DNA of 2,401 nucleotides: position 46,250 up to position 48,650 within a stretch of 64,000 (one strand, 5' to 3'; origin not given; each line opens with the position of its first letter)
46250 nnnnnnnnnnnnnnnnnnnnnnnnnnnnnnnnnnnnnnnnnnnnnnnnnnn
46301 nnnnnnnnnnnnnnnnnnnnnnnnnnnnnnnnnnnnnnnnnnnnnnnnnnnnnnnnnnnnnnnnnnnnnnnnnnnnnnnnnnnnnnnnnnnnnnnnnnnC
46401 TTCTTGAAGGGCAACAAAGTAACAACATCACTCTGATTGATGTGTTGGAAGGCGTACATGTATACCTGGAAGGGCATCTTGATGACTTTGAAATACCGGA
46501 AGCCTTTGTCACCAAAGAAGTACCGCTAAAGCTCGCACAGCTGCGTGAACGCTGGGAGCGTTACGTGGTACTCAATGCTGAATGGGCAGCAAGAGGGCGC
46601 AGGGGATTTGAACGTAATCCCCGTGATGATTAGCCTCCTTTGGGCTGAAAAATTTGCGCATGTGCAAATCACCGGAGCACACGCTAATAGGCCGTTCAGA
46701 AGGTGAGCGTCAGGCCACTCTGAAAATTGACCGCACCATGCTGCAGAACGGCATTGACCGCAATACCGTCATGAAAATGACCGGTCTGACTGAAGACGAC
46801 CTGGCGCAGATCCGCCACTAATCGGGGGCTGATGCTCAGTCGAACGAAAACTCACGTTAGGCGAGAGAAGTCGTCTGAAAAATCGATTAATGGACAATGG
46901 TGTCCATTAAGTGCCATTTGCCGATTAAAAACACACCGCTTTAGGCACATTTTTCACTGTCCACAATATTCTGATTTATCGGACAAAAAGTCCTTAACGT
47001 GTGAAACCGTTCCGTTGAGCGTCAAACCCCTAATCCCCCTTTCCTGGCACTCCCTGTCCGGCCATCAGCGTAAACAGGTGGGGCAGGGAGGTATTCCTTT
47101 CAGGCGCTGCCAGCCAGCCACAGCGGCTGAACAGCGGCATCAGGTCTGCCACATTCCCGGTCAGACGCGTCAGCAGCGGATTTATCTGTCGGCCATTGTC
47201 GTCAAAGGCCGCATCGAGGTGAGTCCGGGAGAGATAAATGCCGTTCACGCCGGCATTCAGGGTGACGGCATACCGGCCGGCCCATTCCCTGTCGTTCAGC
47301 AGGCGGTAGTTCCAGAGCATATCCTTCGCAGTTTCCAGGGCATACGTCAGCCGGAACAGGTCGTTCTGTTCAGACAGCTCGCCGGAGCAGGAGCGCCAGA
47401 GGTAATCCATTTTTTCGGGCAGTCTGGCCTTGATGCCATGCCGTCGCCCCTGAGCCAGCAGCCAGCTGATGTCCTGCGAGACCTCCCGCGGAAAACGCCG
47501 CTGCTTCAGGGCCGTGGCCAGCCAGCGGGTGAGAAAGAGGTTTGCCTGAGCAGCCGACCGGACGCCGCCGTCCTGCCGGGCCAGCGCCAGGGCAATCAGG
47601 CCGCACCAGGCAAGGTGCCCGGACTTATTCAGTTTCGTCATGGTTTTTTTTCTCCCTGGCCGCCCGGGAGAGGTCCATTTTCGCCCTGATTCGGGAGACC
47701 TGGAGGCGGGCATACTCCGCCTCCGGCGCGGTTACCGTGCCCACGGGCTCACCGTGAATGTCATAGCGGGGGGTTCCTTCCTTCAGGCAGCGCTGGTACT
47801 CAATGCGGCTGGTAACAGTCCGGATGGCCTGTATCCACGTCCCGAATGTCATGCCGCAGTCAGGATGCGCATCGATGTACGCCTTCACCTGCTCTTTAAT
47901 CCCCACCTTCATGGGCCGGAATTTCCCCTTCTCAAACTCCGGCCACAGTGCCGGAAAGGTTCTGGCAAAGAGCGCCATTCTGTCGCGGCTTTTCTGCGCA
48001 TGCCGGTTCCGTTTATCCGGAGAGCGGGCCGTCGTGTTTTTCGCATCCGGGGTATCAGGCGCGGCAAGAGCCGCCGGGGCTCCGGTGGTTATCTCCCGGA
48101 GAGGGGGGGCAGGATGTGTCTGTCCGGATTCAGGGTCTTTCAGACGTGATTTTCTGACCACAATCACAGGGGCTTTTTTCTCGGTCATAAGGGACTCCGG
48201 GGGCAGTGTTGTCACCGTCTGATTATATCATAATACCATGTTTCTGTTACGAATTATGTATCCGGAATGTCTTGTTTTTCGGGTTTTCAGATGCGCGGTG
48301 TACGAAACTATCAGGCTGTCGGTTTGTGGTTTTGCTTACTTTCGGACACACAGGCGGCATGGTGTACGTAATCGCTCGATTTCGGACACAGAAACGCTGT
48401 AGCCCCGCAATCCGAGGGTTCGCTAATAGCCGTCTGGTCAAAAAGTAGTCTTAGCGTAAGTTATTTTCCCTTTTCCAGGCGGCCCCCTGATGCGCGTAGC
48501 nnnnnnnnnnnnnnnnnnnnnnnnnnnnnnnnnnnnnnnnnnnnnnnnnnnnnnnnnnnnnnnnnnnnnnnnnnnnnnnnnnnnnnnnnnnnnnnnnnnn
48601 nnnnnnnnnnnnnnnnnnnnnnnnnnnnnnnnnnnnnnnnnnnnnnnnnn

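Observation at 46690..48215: Orphan Tn3-family IR plus resolvase res site with no tnpR/tnpA, abutting an operon encoding a second FinO/ProQ-domain protein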

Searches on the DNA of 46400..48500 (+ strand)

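Call 3: search_dna_similar(query=window:46400-48500:+, collection=plasmids, mode=near, max_rows=30)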
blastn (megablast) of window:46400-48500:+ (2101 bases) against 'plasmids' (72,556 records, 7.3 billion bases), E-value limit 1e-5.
Records with a match: 3080; places in all: 3454; records where one place covers at least 80% of the query: 168.
Best place of each record, by identity: >=99% 244; 95-99% 766; 90-95% 506; 80-90% 1199; 60-80% 365.
By first word of the organism name: Klebsiella 1812; Salmonella 615; Enterobacter 174; Escherichia 164; Citrobacter 124; Yersinia 63; Serratia 32; Raoultella 30; Pantoea 30; Leclercia 7; and 15 more.
By predicted mobility (MOB-suite, as given by PLSDB): conjugative 2098; non-mobilizable 563; mobilizable 419.
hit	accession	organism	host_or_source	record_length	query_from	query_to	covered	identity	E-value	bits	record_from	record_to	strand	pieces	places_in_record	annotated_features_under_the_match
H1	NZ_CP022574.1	Klebsiella pneumoniae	Homo sapiens,rectal swab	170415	1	2101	100%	100.0%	0e+0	3880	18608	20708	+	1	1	DUF2913 family protein | ProQ/FINO family protein | hypothetical protein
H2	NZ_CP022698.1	Citrobacter farmeri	Homo sapiens,Rectal swab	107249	1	2101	100%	100.0%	0e+0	3880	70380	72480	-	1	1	DUF2913 family protein | ProQ/FINO family protein | hypothetical protein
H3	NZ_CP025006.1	Klebsiella pneumoniae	Homo sapiens,Sacral swab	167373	1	2101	100%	100.0%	0e+0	3880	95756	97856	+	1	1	DUF2913 family protein | ProQ/FINO family protein | hypothetical protein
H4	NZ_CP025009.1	Klebsiella pneumoniae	Homo sapiens,urine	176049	1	2101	100%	100.0%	0e+0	3880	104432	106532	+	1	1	DUF2913 family protein | ProQ/FINO family protein | hypothetical protein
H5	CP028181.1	Klebsiella pneumoniae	Homo sapiens,human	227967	1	2101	100%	100.0%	0e+0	3880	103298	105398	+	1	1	DUF2913 domain-containing protein | hypothetical protein (x2)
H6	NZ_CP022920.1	Klebsiella pneumoniae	Homo sapiens,sputum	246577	1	2101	100%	100.0%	0e+0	3880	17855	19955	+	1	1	DUF2913 family protein | ProQ/FINO family protein | hypothetical protein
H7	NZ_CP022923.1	Klebsiella pneumoniae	Homo sapiens,sputum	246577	1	2101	100%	100.0%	0e+0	3880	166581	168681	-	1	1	DUF2913 family protein | ProQ/FINO family protein | hypothetical protein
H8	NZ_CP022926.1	Klebsiella pneumoniae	Homo sapiens,sputum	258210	1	2101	100%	100.0%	0e+0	3880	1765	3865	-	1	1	DUF2913 family protein | ProQ/FINO family protein | hypothetical protein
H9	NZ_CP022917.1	Klebsiella pneumoniae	Homo sapiens,Rectal swab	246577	1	2101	100%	100.0%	0e+0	3880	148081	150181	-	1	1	DUF2913 family protein | ProQ/FINO family protein | hypothetical protein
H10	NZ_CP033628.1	Klebsiella pneumoniae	Homo sapiens,rectal swab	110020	1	2101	100%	100.0%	0e+0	3880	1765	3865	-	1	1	DUF2913 family protein | ProQ/FINO family protein | hypothetical protein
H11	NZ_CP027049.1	Klebsiella pneumoniae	Homo sapiens,stool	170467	1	2101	100%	100.0%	0e+0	3880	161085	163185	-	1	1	DUF2913 family protein | ProQ/FINO family protein | hypothetical protein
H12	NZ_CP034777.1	Klebsiella pneumoniae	Homo sapiens,rectal swab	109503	1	2101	100%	100.0%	0e+0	3880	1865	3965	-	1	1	DUF2913 family protein | ProQ/FINO family protein | hypothetical protein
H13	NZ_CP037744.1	Klebsiella pneumoniae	Homo sapiens,urine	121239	1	2101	100%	100.0%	0e+0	3880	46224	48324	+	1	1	DUF2913 family protein | ProQ/FINO family protein | hypothetical protein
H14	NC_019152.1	Klebsiella pneumoniae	-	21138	1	2101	100%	100.0%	0e+0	3880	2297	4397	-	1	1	DUF2913 family protein | ProQ/FINO family protein | hypothetical protein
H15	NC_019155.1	Klebsiella pneumoniae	-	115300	1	2101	100%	100.0%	0e+0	3880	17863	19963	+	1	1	DUF2913 family protein | ProQ/FINO family protein | hypothetical protein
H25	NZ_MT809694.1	Klebsiella pneumoniae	Homo sapiens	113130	1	2101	100%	100.0%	0e+0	3880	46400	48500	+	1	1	DUF2913 family protein | ProQ/FINO family protein | hypothetical protein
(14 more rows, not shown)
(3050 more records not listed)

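Call 5: get_annotated_region(hit=H25, flank=12000)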
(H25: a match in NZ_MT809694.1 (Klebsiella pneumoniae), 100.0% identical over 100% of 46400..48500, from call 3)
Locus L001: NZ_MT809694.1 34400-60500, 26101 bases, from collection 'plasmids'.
description: Klebsiella pneumoniae strain 1B plasmid pKpQIL, complete sequence
organism: Klebsiella pneumoniae (NCBI taxid 573)
taxonomy: Bacteria; Pseudomonadota; Gammaproteobacteria; Enterobacterales; Enterobacteriaceae; Klebsiella; Klebsiella pneumoniae
host: -; source: Homo sapiens; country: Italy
typing (MOB-suite, as given by PLSDB): conjugative; replicon IncFIB,IncFII,rep_cluster_2183; relaxase MOBF,MOBF; mating-pair formation MPF_F
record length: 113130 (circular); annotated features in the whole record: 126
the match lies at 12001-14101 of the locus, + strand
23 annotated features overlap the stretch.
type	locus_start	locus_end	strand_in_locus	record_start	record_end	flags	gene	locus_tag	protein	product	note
CDS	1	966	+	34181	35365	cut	-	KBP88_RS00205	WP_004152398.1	ISAs1-like element ISKpn31 family transposase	GO:0006313 - DNA transposition [Evidence IEA]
CDS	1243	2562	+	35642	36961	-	-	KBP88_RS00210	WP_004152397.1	IS1182-like element ISKpn6 family transposase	GO:0006313 - DNA transposition [Evidence IEA]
CDS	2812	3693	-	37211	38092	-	-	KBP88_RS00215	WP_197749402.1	inhibitor-resistant extended-spectrum class A beta-lactamase KPC-49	-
predicted_resistance_gene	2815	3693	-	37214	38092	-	blaKPC-49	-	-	inhibitor-resistant extended-spectrum class A beta-lactamase KPC-49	predicted by amrfinderplus; class BETA-LACTAM; identity 100.0%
CDS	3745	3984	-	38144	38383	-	-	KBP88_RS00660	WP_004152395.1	hypothetical protein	-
CDS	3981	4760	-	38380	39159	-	istB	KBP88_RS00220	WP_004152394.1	IS21-like element ISKpn7 family helper ATPase IstB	-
CDS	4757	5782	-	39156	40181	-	istA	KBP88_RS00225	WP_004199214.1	IS21 family transposase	-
CDS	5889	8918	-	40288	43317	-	tnpA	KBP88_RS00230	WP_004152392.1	Tn3-like element Tn4401 family transposase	GO:0006313 - DNA transposition [Evidence IEA]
CDS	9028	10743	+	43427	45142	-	tnpR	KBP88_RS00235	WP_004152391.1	Tn3-like element Tn4401 family resolvase TnpR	-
CDS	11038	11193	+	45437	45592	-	-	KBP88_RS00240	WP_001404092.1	hypothetical protein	-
CDS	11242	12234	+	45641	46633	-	-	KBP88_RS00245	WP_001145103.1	hypothetical protein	-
CDS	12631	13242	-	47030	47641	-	-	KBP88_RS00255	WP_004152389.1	DUF2913 family protein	-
CDS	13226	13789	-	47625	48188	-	-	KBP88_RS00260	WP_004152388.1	ProQ/FINO family protein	-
CDS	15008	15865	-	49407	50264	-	repA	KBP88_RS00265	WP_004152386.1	incFII family plasmid replication initiator RepA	GO:0006276 - plasmid maintenance [Evidence IEA]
CDS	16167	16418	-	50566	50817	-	-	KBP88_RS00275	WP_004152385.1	replication regulatory protein RepA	-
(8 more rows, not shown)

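Call 6: search_dna_similar(query=window:46815-47030:+, collection=plasmids, mode=distant, max_rows=60, rows=spread)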
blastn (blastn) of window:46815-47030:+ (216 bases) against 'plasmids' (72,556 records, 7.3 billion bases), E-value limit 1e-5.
Records with a match: 2605; places in all: 2887; records where one place covers at least 80% of the query: 362.
Best place of each record, by identity: >=99% 234; 95-99% 11; 90-95% 643; 80-90% 1301; 60-80% 416.
By first word of the organism name: Klebsiella 804; Escherichia 652; Salmonella 552; Enterobacter 137; Citrobacter 130; Yersinia 72; Pantoea 39; Aeromonas 32; Shigella 28; Serratia 26; and 25 more.
By predicted mobility (MOB-suite, as given by PLSDB): conjugative 1732; non-mobilizable 537; mobilizable 336.
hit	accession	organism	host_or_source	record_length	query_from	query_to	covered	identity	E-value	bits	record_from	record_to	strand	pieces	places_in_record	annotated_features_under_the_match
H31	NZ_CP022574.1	Klebsiella pneumoniae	Homo sapiens,rectal swab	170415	1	216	100%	100.0%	3e-106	390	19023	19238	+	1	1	DUF2913 family protein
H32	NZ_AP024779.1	Klebsiella pneumoniae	Homo sapiens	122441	1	216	100%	100.0%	3e-106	390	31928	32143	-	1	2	none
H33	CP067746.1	Klebsiella pneumoniae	Homo sapiens,blood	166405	1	216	100%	100.0%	3e-106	390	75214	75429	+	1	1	hypothetical protein | DUF2913 family protein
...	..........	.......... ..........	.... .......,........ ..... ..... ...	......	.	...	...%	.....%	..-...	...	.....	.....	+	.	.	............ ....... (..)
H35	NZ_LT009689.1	Klebsiella pneumoniae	-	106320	1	216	100%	100.0%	3e-106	390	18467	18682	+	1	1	DUF2913 family protein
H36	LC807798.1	Klebsiella pneumoniae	vegetable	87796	9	216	96%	100.0%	7e-102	376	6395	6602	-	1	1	none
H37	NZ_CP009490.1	Yersinia pestis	-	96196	10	216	96%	89.9%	1e-72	279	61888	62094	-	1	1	none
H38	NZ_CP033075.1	Buttiauxella sp. 3AFRM03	Cerambycidae sp.,pure isolate,larvae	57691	11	216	95%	86.4%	1e-61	242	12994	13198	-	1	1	hypothetical protein (x2)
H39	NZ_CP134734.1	Pantoea agglomerans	cell culture,Water from main ditch ...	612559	10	216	96%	76.3%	1e-40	172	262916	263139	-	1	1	none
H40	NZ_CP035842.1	Escherichia coli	Homo sapiens,stool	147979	5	171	77%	72.8%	4e-16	92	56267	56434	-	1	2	DUF6404 family protein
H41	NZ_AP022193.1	Klebsiella sp. WP7-S18-CRE-02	-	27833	9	171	75%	70.3%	1e-9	70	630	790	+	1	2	none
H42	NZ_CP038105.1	Aeromonas salmonicida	Salvelinus fontinalis,whole organism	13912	27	171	67%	73.5%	6e-14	84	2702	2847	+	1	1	none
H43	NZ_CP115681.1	Klebsiella oxytoca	Homo sapiens,blood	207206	27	171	67%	73.5%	6e-14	84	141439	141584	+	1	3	none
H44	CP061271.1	Escherichia coli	Sheep,cell culture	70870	57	171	53%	77.4%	4e-16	92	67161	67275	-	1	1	none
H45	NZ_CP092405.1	Klebsiella pneumoniae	Bovine,assembly,Mastitis-milk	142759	27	141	53%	75.0%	4e-10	73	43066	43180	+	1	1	none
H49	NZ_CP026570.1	Salmonella enterica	whole organism,Gimbap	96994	22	78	26%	89.5%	9e-12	77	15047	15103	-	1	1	none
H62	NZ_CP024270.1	Escherichia coli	-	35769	6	48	20%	90.7%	7e-7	61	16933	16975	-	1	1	3'-5' exonuclease | Tn3-like element Tn3 family transposase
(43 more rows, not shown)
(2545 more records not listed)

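Call 9: get_annotated_region(hit=H37, flank=6000)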
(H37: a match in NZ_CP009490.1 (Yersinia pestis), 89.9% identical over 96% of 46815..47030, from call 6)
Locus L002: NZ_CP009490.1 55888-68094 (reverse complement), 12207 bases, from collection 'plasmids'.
description: Yersinia pestis strain PBM19 plasmid pMT1, complete sequence
organism: Yersinia pestis (NCBI taxid 632)
taxonomy: Bacteria; Pseudomonadota; Gammaproteobacteria; Enterobacterales; Yersiniaceae; Yersinia; Yersinia pestis
host: -; source: -; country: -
typing (MOB-suite, as given by PLSDB): non-mobilizable; replicon IncFIB
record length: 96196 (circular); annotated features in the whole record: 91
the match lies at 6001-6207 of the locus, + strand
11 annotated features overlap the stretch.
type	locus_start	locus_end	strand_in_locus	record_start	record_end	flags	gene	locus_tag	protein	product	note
CDS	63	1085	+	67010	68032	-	-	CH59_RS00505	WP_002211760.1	IS110-like element IS1618 family transposase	GO:0006313 - DNA transposition [Evidence IEA]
CDS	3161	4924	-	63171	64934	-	-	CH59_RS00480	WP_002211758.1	phospholipase D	-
CDS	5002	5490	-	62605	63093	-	-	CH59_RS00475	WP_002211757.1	phospholipase D family protein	-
CDS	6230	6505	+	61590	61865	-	-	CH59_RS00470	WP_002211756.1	hypothetical protein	-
CDS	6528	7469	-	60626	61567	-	-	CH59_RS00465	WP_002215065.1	Rpn family recombination-promoting nuclease/putative transposase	-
CDS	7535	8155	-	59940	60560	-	-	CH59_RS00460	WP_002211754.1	recombinase family protein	-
CDS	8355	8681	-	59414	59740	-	-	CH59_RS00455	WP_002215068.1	type II toxin-antitoxin system RelE/ParE family toxin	-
CDS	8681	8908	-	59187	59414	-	-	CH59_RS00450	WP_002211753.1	type II toxin-antitoxin system Phd/YefM family antitoxin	-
CDS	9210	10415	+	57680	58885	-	-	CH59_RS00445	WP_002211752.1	AAA family ATPase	-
CDS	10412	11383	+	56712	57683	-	-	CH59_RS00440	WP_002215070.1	ParB family protein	-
CDS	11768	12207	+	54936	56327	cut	-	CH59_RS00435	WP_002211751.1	AAA family ATPase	-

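Call 10: get_annotated_region(hit=H38, flank=6000)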
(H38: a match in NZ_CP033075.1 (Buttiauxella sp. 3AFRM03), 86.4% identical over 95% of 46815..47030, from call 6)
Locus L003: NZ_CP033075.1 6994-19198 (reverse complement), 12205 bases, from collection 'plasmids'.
description: Buttiauxella sp. 3AFRM03 plasmid pBTX_57, complete sequence
organism: Buttiauxella sp. 3AFRM03 (NCBI taxid 2479367)
taxonomy: Bacteria; Pseudomonadota; Gammaproteobacteria; Enterobacterales; Enterobacteriaceae; Buttiauxella; Buttiauxella sp. 3AFRM03
host: -; source: Cerambycidae sp.,pure isolate,larvae; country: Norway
typing (MOB-suite, as given by PLSDB): mobilizable; relaxase MOBC
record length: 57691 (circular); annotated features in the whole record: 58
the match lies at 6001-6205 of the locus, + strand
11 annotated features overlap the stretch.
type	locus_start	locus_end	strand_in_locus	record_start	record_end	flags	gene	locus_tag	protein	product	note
CDS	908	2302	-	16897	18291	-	ltrA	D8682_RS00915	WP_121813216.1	group II intron reverse transcriptase/maturase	GO:0000373 - Group II intron splicing [Evidence IEA]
CDS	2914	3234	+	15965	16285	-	-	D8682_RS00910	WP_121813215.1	hypothetical protein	-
CDS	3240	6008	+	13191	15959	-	-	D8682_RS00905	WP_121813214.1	hypothetical protein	-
CDS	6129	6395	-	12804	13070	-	-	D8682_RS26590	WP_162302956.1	hypothetical protein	-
CDS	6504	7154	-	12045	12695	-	-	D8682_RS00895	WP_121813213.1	hypothetical protein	-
CDS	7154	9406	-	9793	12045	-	-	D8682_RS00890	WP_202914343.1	M23 family metallopeptidase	GO:0006508 - proteolysis [Evidence IEA]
CDS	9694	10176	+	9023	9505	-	-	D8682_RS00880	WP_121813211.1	hypothetical protein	-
CDS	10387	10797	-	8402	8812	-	-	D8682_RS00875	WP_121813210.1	type II toxin-antitoxin system HicB family antitoxin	-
CDS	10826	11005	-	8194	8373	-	-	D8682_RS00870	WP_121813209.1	type II toxin-antitoxin system HicA family toxin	-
CDS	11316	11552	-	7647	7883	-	-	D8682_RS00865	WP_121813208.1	plasmid partition protein ParG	-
CDS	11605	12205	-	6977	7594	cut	-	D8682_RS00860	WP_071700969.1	ParA family protein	-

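Call 11: get_annotated_region(hit=H39, flank=6000)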
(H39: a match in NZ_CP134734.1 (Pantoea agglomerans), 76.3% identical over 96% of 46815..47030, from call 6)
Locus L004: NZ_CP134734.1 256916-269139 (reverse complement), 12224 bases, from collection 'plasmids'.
description: Pantoea agglomerans strain MMD61212-C plasmid pMMD61212-C_A, complete sequence
organism: Pantoea agglomerans (NCBI taxid 549)
taxonomy: Bacteria; Pseudomonadota; Gammaproteobacteria; Enterobacterales; Erwiniaceae; Pantoea; Pantoea agglomerans
host: -; source: cell culture,Water from main ditch across a road from crop field; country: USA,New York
typing (MOB-suite, as given by PLSDB): non-mobilizable; replicon rep_cluster_1232
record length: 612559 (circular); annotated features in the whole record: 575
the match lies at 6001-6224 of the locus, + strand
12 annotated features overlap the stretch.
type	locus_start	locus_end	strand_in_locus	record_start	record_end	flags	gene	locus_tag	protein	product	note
CDS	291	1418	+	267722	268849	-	-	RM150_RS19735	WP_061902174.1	Fic family protein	-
CDS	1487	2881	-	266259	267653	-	ascB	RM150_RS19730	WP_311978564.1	6-phospho-beta-glucosidase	GO:0005975 - carbohydrate metabolic process [Evidence IEA]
CDS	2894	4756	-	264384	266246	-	bglF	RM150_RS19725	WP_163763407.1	PTS beta-glucoside transporter subunit IIABC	-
CDS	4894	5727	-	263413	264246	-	bglG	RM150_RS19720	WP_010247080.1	BglG family transcription antiterminator LicT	GO:0006355 - regulation of DNA-templated transcription [Evidence IEA]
CDS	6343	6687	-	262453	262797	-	-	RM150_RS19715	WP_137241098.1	YebG family protein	-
CDS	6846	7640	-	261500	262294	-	-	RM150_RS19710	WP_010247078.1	SIR2 family protein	-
CDS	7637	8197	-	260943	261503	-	-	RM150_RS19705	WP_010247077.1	non-canonical purine NTP pyrophosphatase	GO:0009143 - nucleoside triphosphate catabolic process [Evidence IEA]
CDS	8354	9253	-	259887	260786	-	-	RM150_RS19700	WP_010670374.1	ABC transporter substrate-binding protein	-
CDS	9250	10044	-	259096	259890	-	-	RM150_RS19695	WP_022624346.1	amino acid ABC transporter ATP-binding protein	-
CDS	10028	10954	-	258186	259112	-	-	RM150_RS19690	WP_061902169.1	amino acid ABC transporter permease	GO:0006865 - amino acid transport [Evidence IEA]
CDS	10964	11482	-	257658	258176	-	-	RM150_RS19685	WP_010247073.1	GNAT family N-acetyltransferase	-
CDS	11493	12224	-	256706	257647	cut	-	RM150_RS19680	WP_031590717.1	ABC transporter substrate-binding protein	-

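Call 13: get_annotated_region(hit=H40, flank=5000)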
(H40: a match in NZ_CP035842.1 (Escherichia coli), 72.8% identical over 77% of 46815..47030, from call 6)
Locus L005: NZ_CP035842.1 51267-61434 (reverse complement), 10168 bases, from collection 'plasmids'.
description: Escherichia coli strain TW10722 plasmid pTW10722_147, complete sequence
organism: Escherichia coli (NCBI taxid 562)
taxonomy: Bacteria; Pseudomonadota; Gammaproteobacteria; Enterobacterales; Enterobacteriaceae; Escherichia; Escherichia coli
host: -; source: Homo sapiens,stool; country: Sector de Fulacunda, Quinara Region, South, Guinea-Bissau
typing (MOB-suite, as given by PLSDB): mobilizable; replicon IncFIA; mating-pair formation MPF_F
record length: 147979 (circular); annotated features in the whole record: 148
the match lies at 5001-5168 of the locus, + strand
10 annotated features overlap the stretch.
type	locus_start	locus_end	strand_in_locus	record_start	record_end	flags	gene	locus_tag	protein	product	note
CDS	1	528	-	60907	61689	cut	istB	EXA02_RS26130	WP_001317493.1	IS21-like element IS100kyp family helper ATPase IstB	-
CDS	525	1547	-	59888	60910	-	istA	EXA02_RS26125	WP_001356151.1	IS21-like element IS100 family transposase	-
CDS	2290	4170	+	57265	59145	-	-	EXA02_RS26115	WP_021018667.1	colicin Ia central receptor-binding domain-containing protein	GO:0019835 - cytolysis [Evidence IEA]; GO:0050829 - defense response to Gram-negative bacterium [Evidence IEA]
CDS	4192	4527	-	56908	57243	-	-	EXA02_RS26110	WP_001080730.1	colicin 1A immunity protein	-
CDS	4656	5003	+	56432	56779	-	-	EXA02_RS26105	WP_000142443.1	DUF6404 family protein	-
CDS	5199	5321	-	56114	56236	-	-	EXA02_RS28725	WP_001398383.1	hypothetical protein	-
CDS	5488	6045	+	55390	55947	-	-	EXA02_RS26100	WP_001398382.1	recombinase family protein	-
CDS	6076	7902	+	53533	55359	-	-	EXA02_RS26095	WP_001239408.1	AAA family ATPase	-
CDS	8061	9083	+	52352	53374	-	-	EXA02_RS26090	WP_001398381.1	IS110 family transposase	-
CDS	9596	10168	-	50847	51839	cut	-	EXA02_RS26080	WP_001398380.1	hypothetical protein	-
